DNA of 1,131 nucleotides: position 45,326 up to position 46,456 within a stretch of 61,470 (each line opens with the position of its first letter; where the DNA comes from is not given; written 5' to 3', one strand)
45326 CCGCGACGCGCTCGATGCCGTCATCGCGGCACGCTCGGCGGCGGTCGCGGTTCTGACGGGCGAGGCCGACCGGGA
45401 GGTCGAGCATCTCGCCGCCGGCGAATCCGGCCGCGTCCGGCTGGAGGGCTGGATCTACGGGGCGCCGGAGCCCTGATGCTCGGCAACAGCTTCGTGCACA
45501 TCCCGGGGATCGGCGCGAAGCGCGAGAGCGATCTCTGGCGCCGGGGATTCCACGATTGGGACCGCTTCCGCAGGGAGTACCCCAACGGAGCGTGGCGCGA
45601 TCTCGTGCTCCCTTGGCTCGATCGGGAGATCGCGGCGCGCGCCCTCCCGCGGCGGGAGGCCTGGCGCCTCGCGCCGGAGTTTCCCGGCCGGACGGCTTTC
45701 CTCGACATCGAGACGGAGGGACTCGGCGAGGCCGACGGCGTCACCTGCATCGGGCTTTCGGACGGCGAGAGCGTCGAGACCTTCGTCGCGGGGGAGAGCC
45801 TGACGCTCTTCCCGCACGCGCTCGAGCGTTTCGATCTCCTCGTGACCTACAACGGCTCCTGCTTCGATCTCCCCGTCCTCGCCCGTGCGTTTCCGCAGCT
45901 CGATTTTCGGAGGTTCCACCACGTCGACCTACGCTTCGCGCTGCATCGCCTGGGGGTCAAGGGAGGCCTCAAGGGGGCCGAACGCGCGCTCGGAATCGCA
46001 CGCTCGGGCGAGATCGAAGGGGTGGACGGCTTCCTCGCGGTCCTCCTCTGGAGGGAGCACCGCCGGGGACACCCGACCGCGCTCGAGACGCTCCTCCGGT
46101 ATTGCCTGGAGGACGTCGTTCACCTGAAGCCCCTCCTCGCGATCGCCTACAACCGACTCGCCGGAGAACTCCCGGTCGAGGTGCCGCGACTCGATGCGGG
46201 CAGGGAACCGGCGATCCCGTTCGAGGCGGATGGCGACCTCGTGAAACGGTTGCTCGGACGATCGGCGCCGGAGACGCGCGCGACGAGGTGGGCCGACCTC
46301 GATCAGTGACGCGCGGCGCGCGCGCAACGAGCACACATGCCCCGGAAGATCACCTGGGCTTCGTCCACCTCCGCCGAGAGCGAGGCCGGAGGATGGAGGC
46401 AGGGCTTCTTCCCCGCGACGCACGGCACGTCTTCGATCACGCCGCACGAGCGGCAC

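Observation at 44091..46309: Two-gene module of predicted RNase-H-fold nucleases: PUA-like+DUF429 followed by HhH+YprB-type exonuclease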

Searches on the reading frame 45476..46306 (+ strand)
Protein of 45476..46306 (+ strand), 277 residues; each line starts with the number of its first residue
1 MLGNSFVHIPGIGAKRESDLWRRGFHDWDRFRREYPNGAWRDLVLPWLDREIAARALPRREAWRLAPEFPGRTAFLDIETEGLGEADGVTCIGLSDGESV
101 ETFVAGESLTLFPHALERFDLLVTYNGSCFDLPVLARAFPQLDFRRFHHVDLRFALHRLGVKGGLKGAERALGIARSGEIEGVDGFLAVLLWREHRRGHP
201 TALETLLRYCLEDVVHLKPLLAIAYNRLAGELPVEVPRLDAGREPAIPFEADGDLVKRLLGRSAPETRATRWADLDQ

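Call 6: search_protein_families(library=pfam, proteins=[window:45476-46306:+], max_evalue=1)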
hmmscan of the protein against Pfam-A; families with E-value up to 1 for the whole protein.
window:45476-46306:+ (277 aa): 3 families
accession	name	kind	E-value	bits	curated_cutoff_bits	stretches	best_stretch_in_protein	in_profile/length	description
PF13482.12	RNase_H_2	-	1.2e-28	100.6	22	1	74-222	1-162/165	RNase_H superfamily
PF10108.15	DNA_pol_B_exo2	-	0.05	13.7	24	1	114-136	46-69/213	Predicted 3'-5' exonuclease related to the exonuclease domain of PolB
PF03104.25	DNA_pol_B_exo1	-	0.41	10.4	23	1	118-136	158-176/242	DNA polymerase family B, exonuclease domain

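Call 7: search_protein_families(library=padloc, proteins=[window:45476-46306:+], max_evalue=1)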
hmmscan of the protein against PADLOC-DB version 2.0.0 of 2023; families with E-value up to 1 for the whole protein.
window:45476-46306:+ (277 aa): 0 families

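Call 8: search_protein_families(library=ncbifam, proteins=[window:45476-46306:+], max_evalue=1)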
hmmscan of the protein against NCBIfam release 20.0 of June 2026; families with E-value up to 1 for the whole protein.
window:45476-46306:+ (277 aa): 1 family
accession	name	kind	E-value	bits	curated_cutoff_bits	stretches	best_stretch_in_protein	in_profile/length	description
NF004417.0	PRK05761.1-3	equivalog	0.25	9.3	780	1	115-145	293-323/858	DNA-directed DNA polymerase I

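Call 10: find_homologous_proteins(query=window:45476-46306:+, max_evalue=0.001)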
Query window:45476-46306:+ (277 aa): 1057 proteins with E <= 0.001 among 4977 candidates; the best 120 are listed.
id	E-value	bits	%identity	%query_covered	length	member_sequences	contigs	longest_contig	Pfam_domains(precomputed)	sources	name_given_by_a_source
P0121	3.8e-185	632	100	100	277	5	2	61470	PF13482.13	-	-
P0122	7.3e-157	539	86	100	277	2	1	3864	PF13482.13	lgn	-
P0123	1.2e-133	463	76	94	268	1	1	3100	PF13482.13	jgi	jgi:hypothetical protein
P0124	5.4e-128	444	74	96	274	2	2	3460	PF13482.13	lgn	-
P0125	5.6e-118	412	69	95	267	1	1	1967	PF13482.13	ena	-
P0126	4.4e-117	409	68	95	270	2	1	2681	PF13482.13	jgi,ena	-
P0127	9.7e-117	408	67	96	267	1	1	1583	PF13482.13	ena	-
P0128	1.3e-116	407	70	94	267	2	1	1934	PF13482.13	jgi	jgi:uncharacterized protein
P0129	1.9e-116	407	69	95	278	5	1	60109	PF13482.13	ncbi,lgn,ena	-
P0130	1.2e-115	404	69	96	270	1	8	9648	PF13482.13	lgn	-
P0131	3.1e-115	403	68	96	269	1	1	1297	PF13482.13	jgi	jgi:uncharacterized protein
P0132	6.7e-115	401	69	95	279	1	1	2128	PF13482.13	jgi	-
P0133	1.9e-114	400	68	95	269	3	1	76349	PF13482.13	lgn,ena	-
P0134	2.2e-114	400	67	95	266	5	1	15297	PF13482.13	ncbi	-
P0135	4.7e-114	399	65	95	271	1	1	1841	PF13482.13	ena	-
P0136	5.3e-114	399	67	95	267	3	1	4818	PF13482.13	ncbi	-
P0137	7.0e-114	398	67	95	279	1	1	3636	PF13482.13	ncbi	-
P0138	7.1e-114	398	68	95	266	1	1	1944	PF13482.13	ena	-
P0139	7.2e-114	398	69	95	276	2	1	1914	PF13482.13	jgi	-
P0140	1.4e-113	397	68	95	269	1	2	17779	PF13482.13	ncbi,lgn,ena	-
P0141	8.8e-113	395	68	94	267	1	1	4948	PF13482.13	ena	-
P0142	1.4e-112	394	68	96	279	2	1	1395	PF13482.13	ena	-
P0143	1.5e-112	394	67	94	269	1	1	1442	PF13482.13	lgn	-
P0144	3.3e-112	393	66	95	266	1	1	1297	PF13482.13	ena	-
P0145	4.0e-112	392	68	94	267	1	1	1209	PF13482.13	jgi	jgi:uncharacterized protein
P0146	4.8e-112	392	66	94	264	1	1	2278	PF13482.13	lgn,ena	-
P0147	5.7e-112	392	67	94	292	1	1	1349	PF13482.13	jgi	jgi:hypothetical protein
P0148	1.6e-111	390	65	95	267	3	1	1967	PF13482.13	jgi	-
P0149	2.5e-111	390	70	95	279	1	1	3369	PF13482.13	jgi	jgi:hypothetical protein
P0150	2.6e-111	390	66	96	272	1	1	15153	PF13482.13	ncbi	-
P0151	3.3e-111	389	63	94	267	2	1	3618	PF13482.13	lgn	-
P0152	1.3e-110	387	66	95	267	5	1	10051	PF13482.13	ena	-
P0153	1.8e-110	387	67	97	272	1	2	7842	PF13482.13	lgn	-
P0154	1.9e-110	387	66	95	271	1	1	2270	PF13482.13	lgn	-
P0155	2.0e-110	387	66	96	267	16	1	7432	PF13482.13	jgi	-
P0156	4.1e-110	386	68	95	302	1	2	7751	PF13482.13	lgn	-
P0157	4.7e-110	386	66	94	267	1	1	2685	PF13482.13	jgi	jgi:uncharacterized protein YprB with RNaseH-like and TPR domain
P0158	5.7e-110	385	67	95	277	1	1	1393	PF13482.13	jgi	-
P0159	6.1e-110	385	64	95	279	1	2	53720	PF13482.13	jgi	jgi:hypothetical protein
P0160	7.8e-110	385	64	97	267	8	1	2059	PF13482.13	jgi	-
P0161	8.3e-110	385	66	95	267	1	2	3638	PF13482.13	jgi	jgi:uncharacterized protein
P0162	8.6e-110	385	67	92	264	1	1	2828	PF13482.13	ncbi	-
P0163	1.8e-109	384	66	95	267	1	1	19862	PF13482.13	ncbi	-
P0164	2.0e-109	384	65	95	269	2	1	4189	PF13482.13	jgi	-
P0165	2.7e-109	383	67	94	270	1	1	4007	PF13482.13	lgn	-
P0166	2.9e-109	383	65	97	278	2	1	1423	PF13482.13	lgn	-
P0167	3.9e-109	383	66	95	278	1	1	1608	PF13482.13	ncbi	-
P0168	5.6e-109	382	66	95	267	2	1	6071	PF13482.13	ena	-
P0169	5.7e-109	382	65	95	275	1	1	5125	PF13482.13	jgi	jgi:uncharacterized protein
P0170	7.1e-109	382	65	96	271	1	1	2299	PF13482.13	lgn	-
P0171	7.8e-109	382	66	95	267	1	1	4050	PF13482.13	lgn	-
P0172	1.2e-108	381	66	96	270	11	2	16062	PF13482.13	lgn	-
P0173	1.5e-108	381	66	92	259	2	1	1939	PF13482.13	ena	-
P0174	1.5e-108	381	66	94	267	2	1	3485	PF13482.13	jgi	jgi:uncharacterized protein YprB with RNaseH-like and TPR domain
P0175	1.6e-108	381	66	95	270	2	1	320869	PF13482.13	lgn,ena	-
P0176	1.9e-108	380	65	95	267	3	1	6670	PF13482.13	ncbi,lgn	-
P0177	2.0e-108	380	65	95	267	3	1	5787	PF13482.13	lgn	-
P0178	2.0e-108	380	64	95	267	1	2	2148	PF13482.13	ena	-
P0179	2.2e-108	380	64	94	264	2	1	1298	PF13482.13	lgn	-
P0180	2.9e-108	380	66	94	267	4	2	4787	PF13482.13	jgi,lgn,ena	jgi:hypothetical protein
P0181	3.8e-108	379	66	95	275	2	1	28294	PF13482.13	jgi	jgi:uncharacterized protein YprB with RNaseH-like and TPR domain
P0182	3.9e-108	379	66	94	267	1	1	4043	PF13482.13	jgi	-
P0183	4.6e-108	379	64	99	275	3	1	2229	PF13482.13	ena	-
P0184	5.1e-108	379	68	87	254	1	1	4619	PF13482.13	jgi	jgi:uncharacterized protein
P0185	8.4e-108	378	63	94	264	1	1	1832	PF13482.13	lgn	-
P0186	1.6e-107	377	64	95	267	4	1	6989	PF13482.13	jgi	-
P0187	1.9e-107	377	63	95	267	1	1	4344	PF13482.13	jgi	jgi:uncharacterized protein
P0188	2.0e-107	377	66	92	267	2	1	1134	PF13482.13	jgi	jgi:uncharacterized protein YprB with RNaseH-like and TPR domain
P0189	3.0e-107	376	65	95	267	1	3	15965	PF13482.13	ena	-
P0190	3.7e-107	376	66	94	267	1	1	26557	PF13482.13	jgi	jgi:uncharacterized protein YprB with RNaseH-like and TPR domain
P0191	5.5e-107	375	63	95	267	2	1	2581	PF13482.13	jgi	jgi:hypothetical protein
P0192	6.2e-107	375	65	96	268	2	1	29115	PF13482.13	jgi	jgi:uncharacterized protein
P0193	6.8e-107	375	63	95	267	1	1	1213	PF13482.13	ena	-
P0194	8.7e-107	375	64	95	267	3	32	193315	PF13482.13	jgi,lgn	jgi:uncharacterized protein YprB with RNaseH-like and TPR domain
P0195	1.0e-106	375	65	95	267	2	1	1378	PF13482.13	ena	-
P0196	1.2e-106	374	64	95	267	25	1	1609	PF13482.13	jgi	jgi:uncharacterized protein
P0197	1.4e-106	374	65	95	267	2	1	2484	PF13482.13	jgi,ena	-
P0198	1.7e-106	374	65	95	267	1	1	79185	PF13482.13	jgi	jgi:uncharacterized protein YprB with RNaseH-like and TPR domain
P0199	4.1e-106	373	64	95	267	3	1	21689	PF13482.13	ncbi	-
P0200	5.8e-106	372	65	95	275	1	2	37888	PF13482.13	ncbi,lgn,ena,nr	ncbi:MAG: ribonuclease H-like domain-containing protein [Acidobacteriia bacterium]|nr:ribonuclease H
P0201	6.7e-106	372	62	95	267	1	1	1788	PF13482.13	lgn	-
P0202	7.2e-106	372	66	92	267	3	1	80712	PF13482.13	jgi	-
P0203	7.3e-106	372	64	95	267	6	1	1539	PF13482.13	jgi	-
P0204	1.2e-105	371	63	95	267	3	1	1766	PF13482.13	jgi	jgi:uncharacterized protein YprB with RNaseH-like and TPR domain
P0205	2.1e-105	370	64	95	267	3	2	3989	PF13482.13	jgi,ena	-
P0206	2.6e-105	370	64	95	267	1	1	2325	PF13482.13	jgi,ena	-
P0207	3.5e-105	370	64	95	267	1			PF13482.13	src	-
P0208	3.6e-105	370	64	94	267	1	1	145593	PF13482.13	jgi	-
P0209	4.2e-105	369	63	95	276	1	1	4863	PF13482.13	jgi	jgi:hypothetical protein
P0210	5.1e-105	369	63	95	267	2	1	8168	PF13482.13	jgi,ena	-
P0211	8.4e-105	368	63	95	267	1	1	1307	PF13482.13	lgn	-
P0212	9.9e-105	368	69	89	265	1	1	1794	PF13482.13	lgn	-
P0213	1.2e-104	368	64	94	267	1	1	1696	PF13482.13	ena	-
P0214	1.3e-104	368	63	95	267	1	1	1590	PF13482.13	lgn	-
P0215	2.4e-104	367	64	96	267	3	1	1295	PF13482.13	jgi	jgi:hypothetical protein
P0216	3.4e-104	366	62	95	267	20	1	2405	PF13482.13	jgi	jgi:hypothetical protein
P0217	4.2e-104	366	63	94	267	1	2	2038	PF13482.13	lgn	-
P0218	5.3e-104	366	64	95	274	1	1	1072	PF13482.13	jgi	jgi:uncharacterized protein YprB with RNaseH-like and TPR domain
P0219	1.2e-103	365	63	95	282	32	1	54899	PF13482.13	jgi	jgi:uncharacterized protein YprB with RNaseH-like and TPR domain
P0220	1.3e-103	364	62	95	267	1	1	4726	PF13482.13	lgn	-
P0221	3.4e-103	363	64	91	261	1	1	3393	PF13482.13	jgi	jgi:uncharacterized protein YprB with RNaseH-like and TPR domain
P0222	6.4e-103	362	61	94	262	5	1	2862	PF13482.13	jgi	jgi:uncharacterized protein YprB with RNaseH-like and TPR domain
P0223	8.7e-103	362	62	95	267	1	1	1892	PF13482.13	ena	-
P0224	1.3e-102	361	62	92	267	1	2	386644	PF13482.13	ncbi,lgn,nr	ncbi:MAG TPA: ribonuclease H-like domain-containing protein [Candidatus Polarisedimenticolaceae bact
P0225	1.3e-102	361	62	95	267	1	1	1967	PF13482.13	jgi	jgi:uncharacterized protein YprB with RNaseH-like and TPR domain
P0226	1.8e-102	361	63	95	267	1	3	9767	PF13482.13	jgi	jgi:uncharacterized protein YprB with RNaseH-like and TPR domain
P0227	2.1e-102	360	62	95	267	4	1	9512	PF13482.13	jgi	jgi:uncharacterized protein YprB with RNaseH-like and TPR domain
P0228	2.2e-102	360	62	94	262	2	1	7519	PF13482.13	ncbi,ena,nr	ncbi:MAG: ribonuclease H-like domain-containing protein [Acidobacteriota bacterium]|nr:ribonuclease 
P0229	2.8e-102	360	62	95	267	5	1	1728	PF13482.13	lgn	-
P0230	3.0e-102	360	62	94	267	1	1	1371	PF13482.13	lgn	-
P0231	3.0e-102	360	62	95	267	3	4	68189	PF13482.13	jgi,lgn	jgi:uncharacterized protein YprB with RNaseH-like and TPR domain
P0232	3.0e-102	360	62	95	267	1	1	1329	PF13482.13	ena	-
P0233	4.1e-102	360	65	91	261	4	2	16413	PF13482.13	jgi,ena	-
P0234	1.2e-101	358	62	95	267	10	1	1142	PF13482.13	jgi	jgi:uncharacterized protein YprB with RNaseH-like and TPR domain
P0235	2.1e-101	357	62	95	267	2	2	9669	PF13482.13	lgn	-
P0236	2.1e-101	357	65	91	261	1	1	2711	PF13482.13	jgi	jgi:uncharacterized protein YprB with RNaseH-like and TPR domain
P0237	2.3e-101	357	63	94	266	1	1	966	PF13482.13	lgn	-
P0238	2.7e-101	357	62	95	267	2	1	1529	PF13482.13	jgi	jgi:hypothetical protein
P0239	3.5e-101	356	62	96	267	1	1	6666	PF13482.13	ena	-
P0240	5.1e-101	356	63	96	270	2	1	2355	PF13482.13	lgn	-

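Call 14: search_solved_structures(query=window:45476-46306:+, max_evalue=10, show_alignments=2)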
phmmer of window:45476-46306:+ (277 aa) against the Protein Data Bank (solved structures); distinct sequences matched with E-value up to 10: 2.
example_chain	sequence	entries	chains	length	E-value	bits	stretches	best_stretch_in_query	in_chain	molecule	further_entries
8un9_A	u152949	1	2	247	0.035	16.7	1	74-218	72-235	Exonuclease MrfB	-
4mn8_A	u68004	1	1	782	1.1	11.8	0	208-238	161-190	LRR receptor-like serine/threonine-protein kinase FLS2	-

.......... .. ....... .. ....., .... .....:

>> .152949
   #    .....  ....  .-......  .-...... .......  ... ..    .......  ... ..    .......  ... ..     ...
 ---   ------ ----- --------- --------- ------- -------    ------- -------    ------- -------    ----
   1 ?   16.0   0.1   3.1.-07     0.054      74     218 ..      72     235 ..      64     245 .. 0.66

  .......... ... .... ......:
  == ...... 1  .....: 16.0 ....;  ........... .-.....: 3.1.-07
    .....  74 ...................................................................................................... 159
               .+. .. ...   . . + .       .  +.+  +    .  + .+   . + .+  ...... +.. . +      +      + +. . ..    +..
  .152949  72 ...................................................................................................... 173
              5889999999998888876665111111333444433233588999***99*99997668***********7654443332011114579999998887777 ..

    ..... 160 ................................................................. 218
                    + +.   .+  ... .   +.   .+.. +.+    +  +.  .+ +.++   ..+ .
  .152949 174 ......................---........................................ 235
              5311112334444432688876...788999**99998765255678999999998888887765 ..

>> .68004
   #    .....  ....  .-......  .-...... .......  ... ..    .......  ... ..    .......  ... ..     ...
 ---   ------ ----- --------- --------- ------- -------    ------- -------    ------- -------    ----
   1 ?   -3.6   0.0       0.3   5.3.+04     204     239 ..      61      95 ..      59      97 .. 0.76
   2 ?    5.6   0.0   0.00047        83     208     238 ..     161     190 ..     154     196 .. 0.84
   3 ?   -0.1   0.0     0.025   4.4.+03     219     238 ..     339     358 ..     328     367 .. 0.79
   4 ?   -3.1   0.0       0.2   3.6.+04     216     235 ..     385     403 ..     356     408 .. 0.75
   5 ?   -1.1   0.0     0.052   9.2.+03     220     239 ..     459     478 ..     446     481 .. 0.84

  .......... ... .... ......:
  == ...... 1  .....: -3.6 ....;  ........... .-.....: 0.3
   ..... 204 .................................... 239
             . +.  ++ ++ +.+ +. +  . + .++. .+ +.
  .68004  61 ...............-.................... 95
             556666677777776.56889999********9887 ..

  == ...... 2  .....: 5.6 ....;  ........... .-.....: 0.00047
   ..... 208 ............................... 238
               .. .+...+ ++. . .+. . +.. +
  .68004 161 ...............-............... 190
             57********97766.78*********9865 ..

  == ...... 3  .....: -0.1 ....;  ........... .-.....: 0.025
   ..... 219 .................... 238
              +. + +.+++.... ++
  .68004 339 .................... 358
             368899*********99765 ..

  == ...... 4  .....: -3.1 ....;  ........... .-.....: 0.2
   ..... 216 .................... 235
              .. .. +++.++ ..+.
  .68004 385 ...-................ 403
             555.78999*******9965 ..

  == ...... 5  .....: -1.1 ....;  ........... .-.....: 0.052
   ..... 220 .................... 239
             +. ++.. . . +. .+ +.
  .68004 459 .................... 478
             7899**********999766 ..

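Call 24: find_encoding_contigs(protein=P0224, flank=8000, max_places=3)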
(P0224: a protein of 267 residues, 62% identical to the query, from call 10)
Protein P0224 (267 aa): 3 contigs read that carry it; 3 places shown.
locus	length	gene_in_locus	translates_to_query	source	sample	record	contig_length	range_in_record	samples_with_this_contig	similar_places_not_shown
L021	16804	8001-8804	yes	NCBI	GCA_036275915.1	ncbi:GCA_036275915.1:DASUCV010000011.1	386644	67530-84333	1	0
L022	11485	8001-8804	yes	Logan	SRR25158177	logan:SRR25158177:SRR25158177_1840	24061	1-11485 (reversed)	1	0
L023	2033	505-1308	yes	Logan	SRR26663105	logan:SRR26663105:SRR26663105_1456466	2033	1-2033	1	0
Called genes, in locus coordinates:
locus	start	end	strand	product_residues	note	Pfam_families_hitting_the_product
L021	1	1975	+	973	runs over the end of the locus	PF00246:Peptidase_M14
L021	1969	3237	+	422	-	-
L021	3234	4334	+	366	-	PF01370:Epimerase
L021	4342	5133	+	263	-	PF01791:DeoC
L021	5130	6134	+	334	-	PF08240:ADH_N, PF00107:ADH_zinc_N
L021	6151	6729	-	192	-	-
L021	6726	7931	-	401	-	PF00108:Thiolase_N, PF02803:Thiolase_C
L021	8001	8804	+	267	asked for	PF13482:RNase_H_2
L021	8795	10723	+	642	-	PF09699:Paired_CXXCH_1 (faint), PF13432:TPR_16 (faint), PF07719:TPR_2 (faint), PF13431:TPR_17 (faint), PF23914:TPR_CcmH_CycH (weak), PF13428:TPR_14 (faint), PF14559:TPR_19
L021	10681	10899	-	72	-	-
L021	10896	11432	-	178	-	PF03266:NTPase_1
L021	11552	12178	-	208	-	PF24675:NpmA (weak), PF02390:Methyltransf_4, PF13847:Methyltransf_31 (weak), PF13649:Methyltransf_25 (weak)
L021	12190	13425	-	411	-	PF08245:Mur_ligase_M (faint), PF02875:Mur_ligase_C, PF27239:FOL3_C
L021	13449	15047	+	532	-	PF13231:PMT_2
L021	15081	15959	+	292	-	PF17848:Zn_ribbon_ACC, PF01039:Carboxyl_trans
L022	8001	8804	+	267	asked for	PF13482:RNase_H_2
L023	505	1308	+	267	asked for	PF13482:RNase_H_2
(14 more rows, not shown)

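Call 25: find_encoding_contigs(protein=P0175, flank=8000, max_places=2)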
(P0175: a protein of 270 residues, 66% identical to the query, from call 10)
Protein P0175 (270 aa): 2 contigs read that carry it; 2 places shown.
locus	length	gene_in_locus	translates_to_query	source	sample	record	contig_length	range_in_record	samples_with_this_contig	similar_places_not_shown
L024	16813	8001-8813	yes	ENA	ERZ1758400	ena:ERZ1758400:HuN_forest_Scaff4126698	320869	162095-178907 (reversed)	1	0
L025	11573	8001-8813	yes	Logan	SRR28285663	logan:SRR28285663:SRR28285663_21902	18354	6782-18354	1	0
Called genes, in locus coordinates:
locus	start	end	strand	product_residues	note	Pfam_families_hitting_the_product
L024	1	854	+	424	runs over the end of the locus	PF07690:MFS_1 (weak)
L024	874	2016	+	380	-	PF01370:Epimerase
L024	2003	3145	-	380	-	-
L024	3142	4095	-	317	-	PF09935:DUF2167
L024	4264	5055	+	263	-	PF01791:DeoC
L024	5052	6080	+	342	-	PF08240:ADH_N, PF00107:ADH_zinc_N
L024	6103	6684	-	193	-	PF00578:AhpC-TSA (faint)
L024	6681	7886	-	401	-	PF00108:Thiolase_N, PF02803:Thiolase_C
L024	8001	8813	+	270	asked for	PF13482:RNase_H_2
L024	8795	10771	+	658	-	PF22113:Mtrc-MtrF_II-IV_dom (faint), PF13431:TPR_17 (faint), PF13435:Cytochrome_C554 (faint), PF07719:TPR_2 (faint), PF13414:TPR_11 (faint), PF14559:TPR_19 (weak), PF13428:TPR_14 (weak), PF13432:TPR_16, +3 more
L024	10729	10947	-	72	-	PF00512:HisKA (weak)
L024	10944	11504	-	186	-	PF13191:AAA_16 (weak), PF13245:AAA_19 (faint), PF03266:NTPase_1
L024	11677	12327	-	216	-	PF24675:NpmA (weak), PF02390:Methyltransf_4, PF13847:Methyltransf_31 (weak), PF13649:Methyltransf_25 (weak)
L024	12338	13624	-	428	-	PF08245:Mur_ligase_M (weak), PF02875:Mur_ligase_C, PF27239:FOL3_C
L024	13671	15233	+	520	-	PF13231:PMT_2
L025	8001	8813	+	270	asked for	PF13482:RNase_H_2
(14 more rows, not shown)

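Call 26: find_encoding_contigs(protein=P0194, flank=8000, max_places=2)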
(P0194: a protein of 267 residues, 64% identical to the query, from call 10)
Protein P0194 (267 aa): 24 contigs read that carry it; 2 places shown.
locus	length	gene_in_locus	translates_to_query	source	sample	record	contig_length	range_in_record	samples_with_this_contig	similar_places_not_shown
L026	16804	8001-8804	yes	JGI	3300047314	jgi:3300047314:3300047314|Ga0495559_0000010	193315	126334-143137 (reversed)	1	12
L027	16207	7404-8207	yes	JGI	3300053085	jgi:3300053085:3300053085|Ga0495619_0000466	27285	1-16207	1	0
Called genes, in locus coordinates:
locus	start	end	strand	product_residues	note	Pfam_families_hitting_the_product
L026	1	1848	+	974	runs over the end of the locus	PF00246:Peptidase_M14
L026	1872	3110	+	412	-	-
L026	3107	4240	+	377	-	PF01370:Epimerase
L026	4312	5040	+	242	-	PF01791:DeoC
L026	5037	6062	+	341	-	PF08240:ADH_N, PF00107:ADH_zinc_N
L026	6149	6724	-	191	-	-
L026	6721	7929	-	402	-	PF00108:Thiolase_N, PF02803:Thiolase_C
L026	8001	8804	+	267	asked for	PF13482:RNase_H_2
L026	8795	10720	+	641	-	PF22113:Mtrc-MtrF_II-IV_dom (faint), PF09699:Paired_CXXCH_1 (faint), PF13435:Cytochrome_C554 (faint), PF14522:Cytochrome_C7 (faint), PF13432:TPR_16 (faint), PF07719:TPR_2 (faint), PF13431:TPR_17 (faint), PF14559:TPR_19 (weak), +2 more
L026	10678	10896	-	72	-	-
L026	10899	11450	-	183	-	PF13191:AAA_16 (weak), PF03266:NTPase_1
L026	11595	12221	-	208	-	PF24675:NpmA, PF02390:Methyltransf_4, PF13847:Methyltransf_31, PF13649:Methyltransf_25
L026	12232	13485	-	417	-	PF08245:Mur_ligase_M (faint), PF02875:Mur_ligase_C, PF27239:FOL3_C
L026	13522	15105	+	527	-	PF13231:PMT_2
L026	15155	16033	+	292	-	PF17848:Zn_ribbon_ACC, PF01039:Carboxyl_trans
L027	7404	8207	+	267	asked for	PF13482:RNase_H_2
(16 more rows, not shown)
